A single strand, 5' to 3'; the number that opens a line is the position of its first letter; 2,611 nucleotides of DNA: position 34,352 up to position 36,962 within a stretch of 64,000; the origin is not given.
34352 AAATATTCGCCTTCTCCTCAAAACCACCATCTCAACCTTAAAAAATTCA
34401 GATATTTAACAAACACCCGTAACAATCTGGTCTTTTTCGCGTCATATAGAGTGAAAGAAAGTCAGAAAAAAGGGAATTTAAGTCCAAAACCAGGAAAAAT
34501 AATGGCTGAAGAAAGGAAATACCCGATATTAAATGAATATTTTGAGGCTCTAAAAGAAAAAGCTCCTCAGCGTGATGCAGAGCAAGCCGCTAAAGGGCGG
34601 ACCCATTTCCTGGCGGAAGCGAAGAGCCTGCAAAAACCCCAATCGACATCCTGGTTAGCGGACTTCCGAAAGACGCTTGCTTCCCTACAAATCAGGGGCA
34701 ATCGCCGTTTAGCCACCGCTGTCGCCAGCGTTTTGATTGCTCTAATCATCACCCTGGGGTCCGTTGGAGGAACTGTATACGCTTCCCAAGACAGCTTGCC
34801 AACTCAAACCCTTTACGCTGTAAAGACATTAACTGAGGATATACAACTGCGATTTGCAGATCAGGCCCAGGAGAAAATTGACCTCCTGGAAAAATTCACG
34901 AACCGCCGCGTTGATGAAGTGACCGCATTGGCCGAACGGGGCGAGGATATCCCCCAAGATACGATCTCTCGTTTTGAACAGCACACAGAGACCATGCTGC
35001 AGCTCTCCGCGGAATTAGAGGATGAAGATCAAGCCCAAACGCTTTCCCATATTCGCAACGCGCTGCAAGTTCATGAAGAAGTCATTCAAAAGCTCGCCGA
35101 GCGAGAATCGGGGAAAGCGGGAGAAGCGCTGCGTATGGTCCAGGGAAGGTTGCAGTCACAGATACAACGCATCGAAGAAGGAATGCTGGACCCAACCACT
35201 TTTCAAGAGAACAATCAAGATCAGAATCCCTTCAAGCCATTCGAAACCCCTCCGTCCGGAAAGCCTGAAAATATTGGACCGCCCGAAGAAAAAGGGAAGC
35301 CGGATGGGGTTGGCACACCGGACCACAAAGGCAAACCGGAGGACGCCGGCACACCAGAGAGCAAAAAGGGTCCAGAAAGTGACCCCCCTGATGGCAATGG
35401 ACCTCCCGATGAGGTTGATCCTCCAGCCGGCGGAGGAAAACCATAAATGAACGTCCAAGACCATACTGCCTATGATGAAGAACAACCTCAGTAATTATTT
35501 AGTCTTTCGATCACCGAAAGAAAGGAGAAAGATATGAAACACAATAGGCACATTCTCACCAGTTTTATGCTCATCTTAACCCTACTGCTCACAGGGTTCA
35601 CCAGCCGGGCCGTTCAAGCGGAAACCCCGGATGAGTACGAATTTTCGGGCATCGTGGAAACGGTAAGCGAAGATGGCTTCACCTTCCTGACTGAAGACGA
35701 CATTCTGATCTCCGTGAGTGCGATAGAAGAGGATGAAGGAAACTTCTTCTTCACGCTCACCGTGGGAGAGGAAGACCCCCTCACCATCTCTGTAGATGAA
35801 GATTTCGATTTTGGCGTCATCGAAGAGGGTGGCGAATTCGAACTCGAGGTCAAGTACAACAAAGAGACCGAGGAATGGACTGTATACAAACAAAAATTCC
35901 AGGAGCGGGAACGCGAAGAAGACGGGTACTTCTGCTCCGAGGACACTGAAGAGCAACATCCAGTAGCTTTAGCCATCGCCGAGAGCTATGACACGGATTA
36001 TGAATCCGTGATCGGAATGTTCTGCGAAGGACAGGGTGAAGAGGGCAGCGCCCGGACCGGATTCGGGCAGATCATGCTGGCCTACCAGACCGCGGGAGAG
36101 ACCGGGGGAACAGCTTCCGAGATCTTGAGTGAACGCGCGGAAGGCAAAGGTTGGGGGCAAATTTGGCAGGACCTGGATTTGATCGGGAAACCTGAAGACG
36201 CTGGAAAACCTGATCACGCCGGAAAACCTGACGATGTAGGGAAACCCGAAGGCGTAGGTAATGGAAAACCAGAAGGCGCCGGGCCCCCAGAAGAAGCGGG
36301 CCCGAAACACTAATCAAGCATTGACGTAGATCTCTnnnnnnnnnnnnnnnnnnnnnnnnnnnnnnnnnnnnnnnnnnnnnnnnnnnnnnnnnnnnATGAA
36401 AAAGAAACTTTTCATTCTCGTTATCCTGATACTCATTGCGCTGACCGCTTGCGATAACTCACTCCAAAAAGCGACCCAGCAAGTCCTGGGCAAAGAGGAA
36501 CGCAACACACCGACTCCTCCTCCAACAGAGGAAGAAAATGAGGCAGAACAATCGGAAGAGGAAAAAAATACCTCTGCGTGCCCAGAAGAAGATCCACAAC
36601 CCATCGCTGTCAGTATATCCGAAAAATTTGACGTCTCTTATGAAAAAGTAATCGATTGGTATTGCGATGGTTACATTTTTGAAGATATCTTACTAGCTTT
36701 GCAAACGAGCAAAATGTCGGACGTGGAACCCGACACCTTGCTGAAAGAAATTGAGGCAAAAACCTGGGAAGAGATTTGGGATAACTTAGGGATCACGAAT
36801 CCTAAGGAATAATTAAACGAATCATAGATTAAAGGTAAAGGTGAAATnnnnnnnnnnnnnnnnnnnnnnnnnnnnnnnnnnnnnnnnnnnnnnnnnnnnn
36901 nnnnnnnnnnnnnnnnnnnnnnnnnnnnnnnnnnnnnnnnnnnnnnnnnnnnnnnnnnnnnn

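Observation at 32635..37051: ECF sigma factor cluster with duplicated DUF5667-like membrane partners and three proteins built from two unassigned shared modules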

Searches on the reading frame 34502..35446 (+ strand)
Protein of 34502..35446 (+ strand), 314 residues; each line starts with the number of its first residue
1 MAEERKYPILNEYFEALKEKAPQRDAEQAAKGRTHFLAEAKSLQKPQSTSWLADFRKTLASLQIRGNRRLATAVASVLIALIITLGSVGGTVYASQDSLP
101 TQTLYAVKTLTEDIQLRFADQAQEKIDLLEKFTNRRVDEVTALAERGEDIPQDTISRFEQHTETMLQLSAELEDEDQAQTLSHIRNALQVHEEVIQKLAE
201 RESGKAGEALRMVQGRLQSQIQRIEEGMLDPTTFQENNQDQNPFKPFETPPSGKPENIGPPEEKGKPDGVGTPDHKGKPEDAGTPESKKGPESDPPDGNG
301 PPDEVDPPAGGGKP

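Call 3: search_protein_families(library=pfam, proteins=[window:34502-35446:+], max_evalue=1)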
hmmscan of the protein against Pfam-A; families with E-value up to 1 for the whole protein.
window:34502-35446:+ (314 aa): 4 families
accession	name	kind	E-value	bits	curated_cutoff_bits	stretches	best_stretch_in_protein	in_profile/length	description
PF18915.5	DUF5667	-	2.6e-12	47.4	27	1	98-194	2-88/99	Domain of unknown function (DUF5667)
PF14968.11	CCDC84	-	0.0015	18.7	25.3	1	150-220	116-186/330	Coiled coil protein 84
PF22264.1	DUF6952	-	0.12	13.2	27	1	168-202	31-65/79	Family of unknown function (DUF6952)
PF23100.1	DUF2096_N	-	0.3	12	26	1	141-203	13-75/96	DUF2096 N-terminal four-helical bundle domain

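Call 4: search_protein_families(library=ncbifam, proteins=[window:34502-35446:+], max_evalue=1)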
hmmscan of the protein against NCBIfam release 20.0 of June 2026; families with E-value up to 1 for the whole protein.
window:34502-35446:+ (314 aa): 0 families

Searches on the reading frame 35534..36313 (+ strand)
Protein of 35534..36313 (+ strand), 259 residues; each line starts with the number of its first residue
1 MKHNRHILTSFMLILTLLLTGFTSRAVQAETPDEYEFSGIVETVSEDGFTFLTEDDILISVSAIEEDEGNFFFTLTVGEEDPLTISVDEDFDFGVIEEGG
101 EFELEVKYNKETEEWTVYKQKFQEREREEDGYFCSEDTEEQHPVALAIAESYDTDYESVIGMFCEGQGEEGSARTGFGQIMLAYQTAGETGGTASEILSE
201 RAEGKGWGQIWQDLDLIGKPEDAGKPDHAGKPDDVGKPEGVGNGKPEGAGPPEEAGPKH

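Call 3: search_protein_families(library=pfam, proteins=[window:35534-36313:+], max_evalue=1)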
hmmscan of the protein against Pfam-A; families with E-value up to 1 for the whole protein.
window:35534-36313:+ (259 aa): 1 family
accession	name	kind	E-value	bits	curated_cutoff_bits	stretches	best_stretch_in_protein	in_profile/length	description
PF20032.4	ADYC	-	0.022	15.3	27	1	100-158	17-76/176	ADYC domain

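Call 4: search_protein_families(library=ncbifam, proteins=[window:35534-36313:+], max_evalue=1)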
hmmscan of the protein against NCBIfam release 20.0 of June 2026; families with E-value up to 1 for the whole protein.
window:35534-36313:+ (259 aa): 0 families

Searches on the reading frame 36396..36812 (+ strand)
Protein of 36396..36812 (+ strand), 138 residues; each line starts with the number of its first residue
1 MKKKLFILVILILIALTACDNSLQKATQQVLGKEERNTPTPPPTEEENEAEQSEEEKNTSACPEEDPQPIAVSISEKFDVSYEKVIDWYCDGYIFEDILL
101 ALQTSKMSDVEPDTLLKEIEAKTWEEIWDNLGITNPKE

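Call 3: search_protein_families(library=pfam, proteins=[window:36396-36812:+], max_evalue=1)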
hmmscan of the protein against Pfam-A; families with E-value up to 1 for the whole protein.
window:36396-36812:+ (138 aa): 3 families
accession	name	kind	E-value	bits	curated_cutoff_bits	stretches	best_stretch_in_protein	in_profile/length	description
PF20234.3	DUF6591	-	0.025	14.8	27.1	1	13-91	90-165/228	Family of unknown function (DUF6591)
PF14851.11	FAM176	-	0.068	13.4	31.5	1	7-66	35-93/152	FAM176 family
PF16386.10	DUF4995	-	0.16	12.5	28.4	1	1-25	1-25/73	Domain of unknown function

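Call 4: search_protein_families(library=ncbifam, proteins=[window:36396-36812:+], max_evalue=1)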
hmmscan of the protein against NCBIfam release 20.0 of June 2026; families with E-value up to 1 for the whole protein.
window:36396-36812:+ (138 aa): 21 families
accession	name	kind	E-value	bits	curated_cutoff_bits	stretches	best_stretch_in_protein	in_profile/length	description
NF041193.1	lipo_SP0191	subfamily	0.0033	17.5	75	1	3-64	2-60/190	SP0191 family lipoprotein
NF038215.1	acineto_lipo_PV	hypoth_equivalog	0.0094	15.7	33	1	2-26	1-27/55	NF038215 family lipoprotein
NF045774.1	cytochro_C551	exception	0.0098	15.8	118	1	1-53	1-45/110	cytochrome c551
NF041057.1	Rcas_1661_fam_Se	equivalog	0.011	15.3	190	1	9-63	2-60/247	Rcas_1661 family thioredoxin-like (seleno)lipoprotein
NF058647.1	lipo_LytA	equivalog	0.022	15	110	1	3-76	2-63/107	acidic lipoprotein LytA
TIGR02898.1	spore_YhcN_YlaJ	subfamily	0.025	14.9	99.75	1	6-59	2-54/158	YhcN/YlaJ family sporulation lipoprotein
NF040528.1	SP_0198_lipo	equivalog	0.029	14.3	100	1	5-59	5-55/144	SP_0198 family lipoprotein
NF047408.1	SA0632_fam_LP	equivalog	0.041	13.5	70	1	3-27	2-26/68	SA0632 family lipoprotein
NF033186.1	internalin_K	exception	0.041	12.3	1100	1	18-84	488-555/604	class 1 internalin InlK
NF047879.1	catechol_SstD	exception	0.048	12.7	450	1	1-60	1-56/343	ferrated catecholamine ABC transporter substrate-binding lipoprotein SstD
NF040804.1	blaOXA-1089_like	exception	0.053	12.8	580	1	4-50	5-52/289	OXA-1089 family carbapenem-hydrolyzing class D beta-lactamase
NF050142.1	PG1828_fam_lipo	equivalog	0.054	14.2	50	1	1-27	1-27/59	PG1828 family lipoprotein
NF033194.1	lipo_EMYY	hypoth_equivalog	0.061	12.6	100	1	2-29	2-29/292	EMYY motif lipoprotein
TIGR02830.1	spore_III_AG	equivalog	0.068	12.6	147.7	1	3-58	3-54/186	stage III sporulation protein AG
NF033193.2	lipo_NDxxF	hypoth_equivalog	0.069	12.8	60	1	2-39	2-42/199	NDxxF motif lipoprotein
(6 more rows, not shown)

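Call 9: find_homologous_proteins(query=window:36396-36812:+)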
Query window:36396-36812:+ (138 aa): 21 proteins with E <= 0.001 among 37 candidates.
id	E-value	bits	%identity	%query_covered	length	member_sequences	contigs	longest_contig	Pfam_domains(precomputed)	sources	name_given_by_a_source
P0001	3.6e-84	297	100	100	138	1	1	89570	-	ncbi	ncbi:MAG: hypothetical protein R6U51_09045 [Anaerolineales bacterium]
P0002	9.9e-79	280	93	100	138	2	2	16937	-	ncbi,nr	ncbi:MAG: hypothetical protein KGY39_02225 [Anaerolineales bacterium]|nr:hypothetical protein [Anaer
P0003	7.0e-77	274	91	100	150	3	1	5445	-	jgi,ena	-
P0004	6.5e-75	267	88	100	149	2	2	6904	-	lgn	-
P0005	1.1e-71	257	88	100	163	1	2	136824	-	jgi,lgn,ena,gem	-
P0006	4.7e-68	245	83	99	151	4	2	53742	-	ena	-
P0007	1.0e-65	238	79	100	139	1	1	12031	-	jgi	-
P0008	6.2e-65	235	78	100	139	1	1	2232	-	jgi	-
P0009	3.9e-55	203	71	99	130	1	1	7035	-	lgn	-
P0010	5.8e-49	183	63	98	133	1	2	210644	-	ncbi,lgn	-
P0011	2.7e-48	181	63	91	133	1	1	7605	-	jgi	jgi:hypothetical protein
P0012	4.8e-45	171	64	98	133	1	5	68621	-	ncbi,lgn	ncbi:MAG: hypothetical protein R6U57_06620 [Anaerolineales bacterium]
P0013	3.9e-44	168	62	99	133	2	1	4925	-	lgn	-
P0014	1.4e-43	166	57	99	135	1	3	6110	-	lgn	-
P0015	5.3e-39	151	55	98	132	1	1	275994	-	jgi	-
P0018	4.7e-24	103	42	100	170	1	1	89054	-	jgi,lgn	-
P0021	8.4e-11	60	33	97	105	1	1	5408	-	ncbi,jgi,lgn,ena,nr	ncbi:MAG TPA: hypothetical protein VFF68_06455 [Anaerolineaceae bacterium]|nr:hypothetical protein [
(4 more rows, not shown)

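Call 13: find_encoding_contigs(protein=P0010, flank=8000, max_places=2)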
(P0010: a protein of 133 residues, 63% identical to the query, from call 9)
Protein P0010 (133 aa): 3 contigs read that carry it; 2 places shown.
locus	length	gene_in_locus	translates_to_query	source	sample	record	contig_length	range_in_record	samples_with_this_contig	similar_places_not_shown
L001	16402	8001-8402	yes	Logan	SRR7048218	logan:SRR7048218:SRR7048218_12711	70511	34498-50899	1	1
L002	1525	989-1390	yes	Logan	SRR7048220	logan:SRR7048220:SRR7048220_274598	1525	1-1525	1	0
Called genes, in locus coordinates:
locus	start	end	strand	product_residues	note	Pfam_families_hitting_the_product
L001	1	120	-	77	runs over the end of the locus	-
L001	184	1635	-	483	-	PF01139:RtcB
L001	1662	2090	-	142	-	PF01951:Archease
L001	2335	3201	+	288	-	PF01048:PNP_UDP_1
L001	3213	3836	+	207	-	PF05683:Fumerase_C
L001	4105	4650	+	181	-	PF07638:Sigma70_ECF (weak), PF04542:Sigma70_r2, PF08281:Sigma70_r4_2, PF04545:Sigma70_r4, PF22233:PhyR_sigma-like (weak)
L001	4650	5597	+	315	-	PF18915:DUF5667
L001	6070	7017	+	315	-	PF18915:DUF5667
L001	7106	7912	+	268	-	-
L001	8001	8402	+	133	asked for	-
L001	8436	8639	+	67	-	-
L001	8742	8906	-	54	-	-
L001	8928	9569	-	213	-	PF01578:Cytochrom_C_asm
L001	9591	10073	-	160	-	PF01061:ABC2_membrane, PF03379:CcmB, PF12698:ABC2_membrane_3 (weak)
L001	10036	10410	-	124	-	PF00005:ABC_tran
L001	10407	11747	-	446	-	-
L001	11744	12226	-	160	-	-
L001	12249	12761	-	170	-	PF00578:AhpC-TSA, PF08534:Redoxin, PF00085:Thioredoxin (weak), PF13098:Thioredoxin_2 (weak), PF13905:Thioredoxin_8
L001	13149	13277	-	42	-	-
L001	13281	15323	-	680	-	PF01578:Cytochrom_C_asm, PF16327:CcmF_C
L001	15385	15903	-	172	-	PF03100:CcmE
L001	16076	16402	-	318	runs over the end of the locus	-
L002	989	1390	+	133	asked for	-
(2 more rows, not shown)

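Call 14: find_encoding_contigs(protein=P0018, flank=8000, max_places=2)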
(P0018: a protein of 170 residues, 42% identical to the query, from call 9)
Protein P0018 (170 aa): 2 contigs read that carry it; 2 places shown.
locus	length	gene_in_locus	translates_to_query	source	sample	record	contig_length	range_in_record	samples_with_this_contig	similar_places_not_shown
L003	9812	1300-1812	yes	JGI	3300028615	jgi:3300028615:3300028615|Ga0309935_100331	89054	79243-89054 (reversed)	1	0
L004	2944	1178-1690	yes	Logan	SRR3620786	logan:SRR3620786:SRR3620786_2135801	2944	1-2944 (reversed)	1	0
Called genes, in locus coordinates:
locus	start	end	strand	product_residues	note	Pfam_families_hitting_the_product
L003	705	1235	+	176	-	-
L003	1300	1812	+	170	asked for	-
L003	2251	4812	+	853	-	PF07811:TadE, PF03160:Calx-beta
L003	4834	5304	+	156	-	PF07811:TadE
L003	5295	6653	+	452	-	PF13400:Tad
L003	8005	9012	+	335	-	-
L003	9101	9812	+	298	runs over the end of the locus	PF04203:Sortase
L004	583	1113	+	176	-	-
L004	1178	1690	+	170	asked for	-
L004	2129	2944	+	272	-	?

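Call 15: find_encoding_contigs(protein=P0021, flank=8000, max_places=3)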
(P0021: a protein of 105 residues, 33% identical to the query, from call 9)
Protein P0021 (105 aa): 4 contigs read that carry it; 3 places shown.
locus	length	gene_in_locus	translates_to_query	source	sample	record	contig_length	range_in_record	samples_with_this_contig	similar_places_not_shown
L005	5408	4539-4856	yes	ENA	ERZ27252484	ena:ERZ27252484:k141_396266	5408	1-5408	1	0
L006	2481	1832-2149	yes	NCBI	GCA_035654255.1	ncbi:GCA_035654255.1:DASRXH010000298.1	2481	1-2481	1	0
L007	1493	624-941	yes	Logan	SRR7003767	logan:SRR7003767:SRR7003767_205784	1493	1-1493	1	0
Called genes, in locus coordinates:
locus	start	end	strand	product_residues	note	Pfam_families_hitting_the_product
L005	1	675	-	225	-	?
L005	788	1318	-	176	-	-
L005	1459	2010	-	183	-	PF22765:DUF7010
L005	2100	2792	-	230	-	-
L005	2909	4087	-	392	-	PF00270:DEAD, PF04851:ResIII, PF00271:Helicase_C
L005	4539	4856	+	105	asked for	-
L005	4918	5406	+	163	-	?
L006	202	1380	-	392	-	PF00270:DEAD, PF04851:ResIII, PF00271:Helicase_C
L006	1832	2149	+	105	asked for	-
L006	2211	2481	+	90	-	?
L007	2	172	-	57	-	?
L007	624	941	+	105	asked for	-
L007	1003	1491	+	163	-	?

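Call 70: search_protein_families(library=pfam, proteins=[L001:7106-7912:+, L003:705-1235:+], max_evalue=0.1)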
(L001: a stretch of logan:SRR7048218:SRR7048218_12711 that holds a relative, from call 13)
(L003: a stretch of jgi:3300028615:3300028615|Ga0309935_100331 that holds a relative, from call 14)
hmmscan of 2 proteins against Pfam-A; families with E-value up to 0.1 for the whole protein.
L001:7106-7912:+ (268 aa): 0 families

L003:705-1235:+ (176 aa): 0 families
